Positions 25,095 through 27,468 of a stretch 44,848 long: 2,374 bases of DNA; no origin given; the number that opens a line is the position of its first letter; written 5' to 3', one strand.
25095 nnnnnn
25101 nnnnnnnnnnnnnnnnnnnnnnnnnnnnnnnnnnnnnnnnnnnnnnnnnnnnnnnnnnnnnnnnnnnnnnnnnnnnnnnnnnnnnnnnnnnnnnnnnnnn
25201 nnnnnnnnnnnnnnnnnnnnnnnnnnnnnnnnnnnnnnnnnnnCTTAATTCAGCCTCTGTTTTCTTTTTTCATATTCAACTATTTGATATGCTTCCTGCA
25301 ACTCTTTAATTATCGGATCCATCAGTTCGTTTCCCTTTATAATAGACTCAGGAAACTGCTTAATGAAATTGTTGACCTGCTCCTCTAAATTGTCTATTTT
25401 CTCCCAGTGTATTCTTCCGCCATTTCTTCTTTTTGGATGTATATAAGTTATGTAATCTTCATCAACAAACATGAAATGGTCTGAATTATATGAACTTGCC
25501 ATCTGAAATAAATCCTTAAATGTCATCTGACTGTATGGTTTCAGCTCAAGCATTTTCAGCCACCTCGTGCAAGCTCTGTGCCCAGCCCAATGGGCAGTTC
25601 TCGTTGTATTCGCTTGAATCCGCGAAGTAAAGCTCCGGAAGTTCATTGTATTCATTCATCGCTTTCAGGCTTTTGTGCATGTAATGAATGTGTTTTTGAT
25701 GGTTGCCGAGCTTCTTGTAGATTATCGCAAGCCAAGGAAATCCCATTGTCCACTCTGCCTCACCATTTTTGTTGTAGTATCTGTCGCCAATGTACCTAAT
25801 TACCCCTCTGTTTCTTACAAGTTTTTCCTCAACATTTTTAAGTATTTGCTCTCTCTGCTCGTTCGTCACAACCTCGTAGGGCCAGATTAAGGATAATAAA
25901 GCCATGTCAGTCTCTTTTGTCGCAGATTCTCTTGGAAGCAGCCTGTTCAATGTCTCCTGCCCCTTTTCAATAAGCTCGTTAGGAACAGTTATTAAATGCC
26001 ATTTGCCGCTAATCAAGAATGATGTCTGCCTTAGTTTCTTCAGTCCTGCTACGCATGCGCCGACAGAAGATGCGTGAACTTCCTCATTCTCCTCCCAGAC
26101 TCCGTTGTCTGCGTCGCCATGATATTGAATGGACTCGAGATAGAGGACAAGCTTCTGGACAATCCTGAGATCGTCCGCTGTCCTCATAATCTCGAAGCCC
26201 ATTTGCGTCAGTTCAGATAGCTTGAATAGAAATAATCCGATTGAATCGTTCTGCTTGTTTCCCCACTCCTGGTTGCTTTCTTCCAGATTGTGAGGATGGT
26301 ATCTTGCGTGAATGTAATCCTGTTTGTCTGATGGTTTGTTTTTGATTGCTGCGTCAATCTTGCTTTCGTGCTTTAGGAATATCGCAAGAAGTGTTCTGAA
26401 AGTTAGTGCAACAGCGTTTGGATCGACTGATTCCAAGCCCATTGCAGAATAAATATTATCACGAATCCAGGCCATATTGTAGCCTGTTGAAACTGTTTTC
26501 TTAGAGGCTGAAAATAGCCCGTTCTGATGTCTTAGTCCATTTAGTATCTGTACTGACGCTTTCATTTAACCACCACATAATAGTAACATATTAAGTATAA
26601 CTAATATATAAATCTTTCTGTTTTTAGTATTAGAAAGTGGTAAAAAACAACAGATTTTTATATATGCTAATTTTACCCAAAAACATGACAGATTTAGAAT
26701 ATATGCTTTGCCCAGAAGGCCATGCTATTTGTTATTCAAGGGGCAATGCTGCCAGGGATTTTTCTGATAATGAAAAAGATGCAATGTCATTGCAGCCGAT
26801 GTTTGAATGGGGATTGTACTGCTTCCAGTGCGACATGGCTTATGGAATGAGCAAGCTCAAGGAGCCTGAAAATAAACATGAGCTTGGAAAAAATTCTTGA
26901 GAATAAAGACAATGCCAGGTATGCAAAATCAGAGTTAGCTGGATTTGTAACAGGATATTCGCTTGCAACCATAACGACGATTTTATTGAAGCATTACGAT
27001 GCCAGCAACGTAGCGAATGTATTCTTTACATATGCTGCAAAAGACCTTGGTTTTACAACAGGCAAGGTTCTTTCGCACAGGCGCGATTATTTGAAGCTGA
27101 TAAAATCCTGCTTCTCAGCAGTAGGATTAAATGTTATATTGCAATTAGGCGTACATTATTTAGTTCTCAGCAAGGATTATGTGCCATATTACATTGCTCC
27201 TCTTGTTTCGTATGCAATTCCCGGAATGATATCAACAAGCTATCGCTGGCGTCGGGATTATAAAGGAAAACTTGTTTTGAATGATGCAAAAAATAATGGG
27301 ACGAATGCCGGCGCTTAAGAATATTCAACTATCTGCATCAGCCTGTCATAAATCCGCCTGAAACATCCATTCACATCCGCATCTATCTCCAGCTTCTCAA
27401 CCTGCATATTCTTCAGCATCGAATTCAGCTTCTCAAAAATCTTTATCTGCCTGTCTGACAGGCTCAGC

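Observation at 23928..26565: Overlap-coupled five-gene operon: GH15 enzyme followed by three divergent small paralogs interleaved with a protease-like gene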

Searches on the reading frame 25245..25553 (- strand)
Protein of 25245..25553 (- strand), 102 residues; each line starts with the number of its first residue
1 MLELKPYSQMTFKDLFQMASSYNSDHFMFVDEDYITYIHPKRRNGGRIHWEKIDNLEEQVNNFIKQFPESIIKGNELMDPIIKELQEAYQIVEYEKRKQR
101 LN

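Call 3: search_protein_families(library=pfam, proteins=[window:25245-25553:-], max_evalue=0.1)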
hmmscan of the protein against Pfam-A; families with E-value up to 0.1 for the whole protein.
window:25245-25553:- (102 aa): 0 families

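Call 16: list_cluster_members(proteins=[window:25248-25553:-, window:25248-25655:-, window:24905-25243:-, window:23931-24281:-, P0002, window:25549-26565:-])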
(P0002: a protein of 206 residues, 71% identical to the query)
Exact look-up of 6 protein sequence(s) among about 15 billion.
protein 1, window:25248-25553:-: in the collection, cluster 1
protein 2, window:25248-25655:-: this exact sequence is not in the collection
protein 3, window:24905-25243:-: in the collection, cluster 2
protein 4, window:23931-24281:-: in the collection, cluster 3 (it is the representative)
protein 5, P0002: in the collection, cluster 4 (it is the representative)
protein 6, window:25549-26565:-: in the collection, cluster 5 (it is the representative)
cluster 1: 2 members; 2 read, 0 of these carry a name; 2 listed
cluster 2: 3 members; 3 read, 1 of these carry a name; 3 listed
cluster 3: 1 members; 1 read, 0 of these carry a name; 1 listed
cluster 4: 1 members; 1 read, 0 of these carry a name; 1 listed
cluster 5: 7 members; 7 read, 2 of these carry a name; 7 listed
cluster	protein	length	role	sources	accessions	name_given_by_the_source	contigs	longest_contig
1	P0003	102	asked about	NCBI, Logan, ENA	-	-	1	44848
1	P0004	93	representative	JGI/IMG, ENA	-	-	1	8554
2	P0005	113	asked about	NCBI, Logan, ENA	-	-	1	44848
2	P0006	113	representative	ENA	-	-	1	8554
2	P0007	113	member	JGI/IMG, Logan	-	hypothetical protein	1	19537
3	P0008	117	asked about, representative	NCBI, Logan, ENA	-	-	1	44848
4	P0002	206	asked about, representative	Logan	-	-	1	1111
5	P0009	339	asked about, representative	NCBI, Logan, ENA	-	-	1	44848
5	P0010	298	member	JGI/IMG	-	phosphorylase kinase alpha/beta subunit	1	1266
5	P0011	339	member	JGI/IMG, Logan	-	phosphorylase kinase alpha/beta subunit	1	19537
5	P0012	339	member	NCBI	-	-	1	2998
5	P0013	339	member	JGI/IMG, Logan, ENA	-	-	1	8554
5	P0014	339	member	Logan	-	-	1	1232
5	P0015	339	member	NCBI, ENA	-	-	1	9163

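Call 18: find_encoding_contigs(protein=P0011, flank=10000)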
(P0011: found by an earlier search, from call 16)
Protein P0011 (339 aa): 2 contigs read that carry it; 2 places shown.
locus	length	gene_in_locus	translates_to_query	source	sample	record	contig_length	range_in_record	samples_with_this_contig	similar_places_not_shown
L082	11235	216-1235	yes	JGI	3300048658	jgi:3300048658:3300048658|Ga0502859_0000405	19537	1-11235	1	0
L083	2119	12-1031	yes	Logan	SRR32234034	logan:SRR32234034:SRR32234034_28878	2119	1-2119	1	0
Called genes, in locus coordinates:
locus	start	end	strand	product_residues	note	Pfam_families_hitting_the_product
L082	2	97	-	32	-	?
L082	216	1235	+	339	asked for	PF00723:Glyco_hydro_15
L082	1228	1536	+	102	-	-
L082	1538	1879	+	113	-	-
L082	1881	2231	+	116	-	-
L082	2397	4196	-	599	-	PF06202:GDE_C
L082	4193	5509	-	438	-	PF02878:PGM_PMM_I, PF02879:PGM_PMM_II, PF02880:PGM_PMM_III, PF00408:PGM_PMM_IV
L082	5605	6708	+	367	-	PF10282:Lactonase (faint), PF21783:YNCE (faint), PF25174:Beta-prop_THOC3 (weak)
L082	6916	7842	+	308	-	PF08271:Zn_Ribbon_TF, PF00382:TFIIB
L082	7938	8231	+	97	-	-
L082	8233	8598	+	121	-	-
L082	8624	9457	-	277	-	PF01261:AP_endonuc_2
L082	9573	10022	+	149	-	PF01037:AsnC_trans_reg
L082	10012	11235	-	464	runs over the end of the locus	-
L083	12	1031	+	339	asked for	PF00723:Glyco_hydro_15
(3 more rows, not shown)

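Call 19: find_encoding_contigs(protein=P0013, flank=10000)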
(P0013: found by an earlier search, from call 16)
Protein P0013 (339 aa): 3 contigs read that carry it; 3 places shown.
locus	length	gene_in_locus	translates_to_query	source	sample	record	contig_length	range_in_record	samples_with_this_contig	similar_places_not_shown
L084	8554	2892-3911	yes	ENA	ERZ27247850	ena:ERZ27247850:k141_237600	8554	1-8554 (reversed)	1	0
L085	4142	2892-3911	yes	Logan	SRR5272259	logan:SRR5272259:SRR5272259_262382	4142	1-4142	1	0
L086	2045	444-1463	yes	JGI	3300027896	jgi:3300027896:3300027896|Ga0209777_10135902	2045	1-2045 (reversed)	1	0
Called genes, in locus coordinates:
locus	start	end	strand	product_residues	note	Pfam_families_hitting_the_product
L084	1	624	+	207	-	?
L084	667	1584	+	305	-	-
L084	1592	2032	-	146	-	-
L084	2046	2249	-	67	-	-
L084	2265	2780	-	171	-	-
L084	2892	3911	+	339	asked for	PF00723:Glyco_hydro_15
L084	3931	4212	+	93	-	-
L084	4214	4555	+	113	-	-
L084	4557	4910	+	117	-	-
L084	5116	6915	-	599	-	PF06202:GDE_C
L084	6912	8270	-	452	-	PF02878:PGM_PMM_I, PF02879:PGM_PMM_II, PF02880:PGM_PMM_III, PF00408:PGM_PMM_IV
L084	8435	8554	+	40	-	?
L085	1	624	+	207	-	?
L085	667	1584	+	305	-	-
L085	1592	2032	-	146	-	-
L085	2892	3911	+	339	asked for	PF00723:Glyco_hydro_15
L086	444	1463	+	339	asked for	PF00723:Glyco_hydro_15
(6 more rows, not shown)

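Call 20: find_encoding_contigs(protein=P0015, flank=10000)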
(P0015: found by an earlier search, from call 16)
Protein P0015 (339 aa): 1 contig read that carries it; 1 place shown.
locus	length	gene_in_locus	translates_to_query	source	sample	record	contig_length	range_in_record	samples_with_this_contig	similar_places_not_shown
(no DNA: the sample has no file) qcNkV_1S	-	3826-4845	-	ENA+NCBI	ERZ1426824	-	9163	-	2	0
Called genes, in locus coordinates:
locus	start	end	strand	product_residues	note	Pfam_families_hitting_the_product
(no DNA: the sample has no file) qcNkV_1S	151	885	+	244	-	PF04014:MazE_antitoxin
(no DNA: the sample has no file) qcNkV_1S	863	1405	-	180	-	PF06610:AlaE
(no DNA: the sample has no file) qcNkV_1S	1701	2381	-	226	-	-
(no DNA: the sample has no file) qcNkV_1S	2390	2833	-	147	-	-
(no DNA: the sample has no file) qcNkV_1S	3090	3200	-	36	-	-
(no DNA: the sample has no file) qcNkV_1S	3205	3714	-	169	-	-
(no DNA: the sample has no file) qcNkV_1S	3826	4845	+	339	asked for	PF00723:Glyco_hydro_15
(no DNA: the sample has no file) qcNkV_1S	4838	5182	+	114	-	-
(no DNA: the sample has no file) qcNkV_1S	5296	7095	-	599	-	PF06202:GDE_C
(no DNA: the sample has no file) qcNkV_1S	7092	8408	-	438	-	PF02878:PGM_PMM_I, PF02879:PGM_PMM_II, PF02880:PGM_PMM_III, PF00408:PGM_PMM_IV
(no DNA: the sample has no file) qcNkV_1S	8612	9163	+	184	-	?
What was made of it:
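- The set of P genes differs among strains with 94% identical GH15 (calls 18-20).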

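Call 24: search_protein_families(library=pfam, proteins=[window:25245-25553:-, L084:4557-4910:+], max_evalue=10)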
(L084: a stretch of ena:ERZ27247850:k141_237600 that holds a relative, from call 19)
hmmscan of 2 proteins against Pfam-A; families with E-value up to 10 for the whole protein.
window:25245-25553:- (102 aa): 1 family
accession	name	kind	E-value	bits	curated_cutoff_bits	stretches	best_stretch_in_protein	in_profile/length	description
PF21205.3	Rep3_C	-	0.21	12.3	21.1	1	78-99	26-48/59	Initiator Rep protein, WH2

L084:4557-4910:+ (117 aa): 1 family
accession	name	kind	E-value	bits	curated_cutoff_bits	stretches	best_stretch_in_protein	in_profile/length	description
PF14827.12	dCache_3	-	0.21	11.5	25.7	1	9-51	47-88/239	Double sensory domain of two-component sensor kinase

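Call 25: search_protein_families(library=padloc, proteins=[window:25245-25553:-, L084:4557-4910:+], max_evalue=1)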
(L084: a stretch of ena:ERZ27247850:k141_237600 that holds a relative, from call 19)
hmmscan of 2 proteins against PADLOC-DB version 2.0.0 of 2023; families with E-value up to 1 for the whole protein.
window:25245-25553:- (102 aa): 0 families

L084:4557-4910:+ (117 aa): 0 families

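Call 26: search_protein_families(library=phrogs, proteins=[window:25245-25553:-, L084:4557-4910:+], max_evalue=1)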
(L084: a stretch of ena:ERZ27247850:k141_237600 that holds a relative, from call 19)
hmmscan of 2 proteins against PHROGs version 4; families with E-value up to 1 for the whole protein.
window:25245-25553:- (102 aa): 3 families
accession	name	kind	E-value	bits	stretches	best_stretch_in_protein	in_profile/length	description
phrog_37453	-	unknown function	0.011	16.9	1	52-95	7-51/100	-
phrog_35353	-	unknown function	0.011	16.6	1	12-35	20-43/60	-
phrog_32461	-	unknown function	0.43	11.6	1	14-39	78-103/132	-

L084:4557-4910:+ (117 aa): 2 families
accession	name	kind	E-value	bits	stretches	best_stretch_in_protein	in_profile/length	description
phrog_9788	-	unknown function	0.023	14.9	1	4-106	36-136/383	-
phrog_23194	-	unknown function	0.25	12.2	1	34-57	10-33/56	-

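Call 69: search_protein_families(library=pfam, alignment_id=A9, max_evalue=1)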
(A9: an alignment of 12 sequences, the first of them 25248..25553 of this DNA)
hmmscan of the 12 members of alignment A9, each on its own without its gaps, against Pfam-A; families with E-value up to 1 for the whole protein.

A. member 1, window:25248-25553:- (102 aa): 1 family
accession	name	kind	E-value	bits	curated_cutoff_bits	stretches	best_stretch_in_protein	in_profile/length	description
PF21205.3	Rep3_C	-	0.21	12.3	21.1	0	78-99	26-48/59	Initiator Rep protein, WH2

B. families by the number of members that match (of 12 scanned): 12 families
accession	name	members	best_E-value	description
PF21104.3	Glyco_hydro_78_N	2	0.018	Glycosyl hydrolase family 78 alpha-rhamnosidase N-terminal domain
PF05402.18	PqqD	2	0.14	Coenzyme PQQ synthesis protein D (PqqD)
PF25583.1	WCX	1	0.013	WCX domain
PF05389.17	MecA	1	0.024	Negative regulator of genetic competence (MecA)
PF20421.4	DHR-2_Lobe_C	1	0.061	DHR-2, Lobe C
PF14568.11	SUKH_6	1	0.069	SMI1-KNR4 cell-wall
PF08838.16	DUF1811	1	0.1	Protein of unknown function (DUF1811)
PF21796.3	Cac1_C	1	0.14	Chromatin assembly factor 1 subunit Cac1, C-terminal domain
PF21205.3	Rep3_C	1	0.21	Initiator Rep protein, WH2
PF14827.12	dCache_3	1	0.21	Double sensory domain of two-component sensor kinase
PF08649.15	DASH_Dad1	1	0.22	DASH complex subunit Dad1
PF22224.1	AbpA-like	1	0.26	Amylase-binding protein AbpA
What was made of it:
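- The SUKH_6 hit appears in 1 of 12 members at E 0.069 (call 69).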

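Call 70: search_solved_structures(query=A9, max_evalue=10)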
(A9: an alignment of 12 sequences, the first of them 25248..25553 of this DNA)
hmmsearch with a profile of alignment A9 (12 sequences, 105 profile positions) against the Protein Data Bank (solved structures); distinct sequences matched with E-value up to 10: 3.
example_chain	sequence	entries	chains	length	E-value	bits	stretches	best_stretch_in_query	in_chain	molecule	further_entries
6z1p_AP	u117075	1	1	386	0.78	13.2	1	37-83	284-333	mL101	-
4qxd_A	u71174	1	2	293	1.2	12.6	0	40-98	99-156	3'(2'),5'-bisphosphate nucleotidase, putative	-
8uzd_A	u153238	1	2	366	1.5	12.4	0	73-105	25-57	IpCS3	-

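Call 72: find_homologous_proteins(query=A9, max_evalue=1)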
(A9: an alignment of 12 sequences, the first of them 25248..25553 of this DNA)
Query A9 (12 sequences) (102 aa, profile of the alignment): 6 proteins with E <= 1 among 6800 candidates.
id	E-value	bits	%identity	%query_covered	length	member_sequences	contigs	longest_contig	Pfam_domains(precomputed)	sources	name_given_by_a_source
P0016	2.8e-35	138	42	12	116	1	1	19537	-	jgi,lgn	jgi:hypothetical protein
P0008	8.0e-35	137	43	14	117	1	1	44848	-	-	-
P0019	1.2e-33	133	-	-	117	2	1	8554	-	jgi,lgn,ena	-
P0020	8.6e-33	131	27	11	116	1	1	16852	-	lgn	-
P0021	7.8e-29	118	67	6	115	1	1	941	-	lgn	-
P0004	1.5e-26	110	90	91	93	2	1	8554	-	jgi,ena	-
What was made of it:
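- Tried and rejected: A later search with the 12-sequence alignment returned only 6 family members, one of them new (P0021) (call 72).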

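Call 74: find_encoding_contigs(protein=P0021, flank=3000)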
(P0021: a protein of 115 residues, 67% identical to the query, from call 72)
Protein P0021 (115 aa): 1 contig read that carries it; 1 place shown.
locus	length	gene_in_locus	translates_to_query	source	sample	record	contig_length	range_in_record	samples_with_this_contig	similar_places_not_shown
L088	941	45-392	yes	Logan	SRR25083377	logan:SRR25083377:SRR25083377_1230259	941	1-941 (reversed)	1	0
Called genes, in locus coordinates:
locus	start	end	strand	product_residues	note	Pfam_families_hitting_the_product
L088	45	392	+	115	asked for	-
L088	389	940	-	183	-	?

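Call 80: search_protein_families(library=ncbifam, proteins=[window:25245-25553:-], max_evalue=0.01)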
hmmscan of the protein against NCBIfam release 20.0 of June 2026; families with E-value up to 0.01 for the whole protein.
window:25245-25553:- (102 aa): 0 families

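Call 96: find_related_loci(query=A4, collection=viral_contigs, flank=5000)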
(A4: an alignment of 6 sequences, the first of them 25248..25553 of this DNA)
Query A4 (102 aa) in viral_contigs; peptide patterns used: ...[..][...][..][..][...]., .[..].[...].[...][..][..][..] (x = any residue, [..] = any of these).
573 stretches matched a pattern, but none encodes a relative of the query by tblastn (E <= 1e-3).

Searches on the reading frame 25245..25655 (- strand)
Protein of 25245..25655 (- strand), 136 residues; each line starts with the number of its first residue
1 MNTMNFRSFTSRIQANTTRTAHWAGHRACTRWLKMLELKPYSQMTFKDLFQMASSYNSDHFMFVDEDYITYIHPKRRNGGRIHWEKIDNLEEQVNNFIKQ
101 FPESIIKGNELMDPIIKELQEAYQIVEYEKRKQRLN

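Call 3: search_protein_families(library=pfam, proteins=[window:25245-25655:-], max_evalue=0.1)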
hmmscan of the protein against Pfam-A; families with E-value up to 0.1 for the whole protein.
window:25245-25655:- (136 aa): 0 families

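Call 24: search_protein_families(library=pfam, proteins=[L084:4557-4910:+], max_evalue=10)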
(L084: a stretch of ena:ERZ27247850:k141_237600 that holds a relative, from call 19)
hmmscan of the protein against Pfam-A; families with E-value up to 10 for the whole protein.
L084:4557-4910:+ (117 aa): 1 family
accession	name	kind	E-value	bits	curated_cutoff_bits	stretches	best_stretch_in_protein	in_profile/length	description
PF14827.12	dCache_3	-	0.21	11.5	25.7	1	9-51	47-88/239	Double sensory domain of two-component sensor kinase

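Call 25: search_protein_families(library=padloc, proteins=[L084:4557-4910:+], max_evalue=1)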
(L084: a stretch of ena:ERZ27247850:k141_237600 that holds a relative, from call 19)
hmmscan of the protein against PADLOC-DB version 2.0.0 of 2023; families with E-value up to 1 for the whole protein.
L084:4557-4910:+ (117 aa): 0 families

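Call 26: search_protein_families(library=phrogs, proteins=[L084:4557-4910:+], max_evalue=1)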
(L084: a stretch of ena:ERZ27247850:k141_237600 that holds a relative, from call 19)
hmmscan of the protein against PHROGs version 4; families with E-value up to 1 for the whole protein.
L084:4557-4910:+ (117 aa): 2 families
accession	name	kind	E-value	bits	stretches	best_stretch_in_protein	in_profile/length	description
phrog_9788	-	unknown function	0.023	14.9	1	4-106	36-136/383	-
phrog_23194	-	unknown function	0.25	12.2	1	34-57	10-33/56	-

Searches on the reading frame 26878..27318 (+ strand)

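Call 3: search_protein_families(library=pfam, proteins=[window:26878-27318:+], max_evalue=0.1)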
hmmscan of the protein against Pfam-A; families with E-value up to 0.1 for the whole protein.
window:26878-27318:+ (146 aa): 1 family
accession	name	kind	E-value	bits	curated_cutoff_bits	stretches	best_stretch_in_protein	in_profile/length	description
PF14351.11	DUF4401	-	0.032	14.1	30.4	1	24-124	117-207/307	Domain of unknown function (DUF4401)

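Call 80: search_protein_families(library=ncbifam, proteins=[window:26878-27318:+], max_evalue=0.01)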
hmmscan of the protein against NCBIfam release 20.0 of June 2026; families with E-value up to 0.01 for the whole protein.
window:26878-27318:+ (146 aa): 0 families
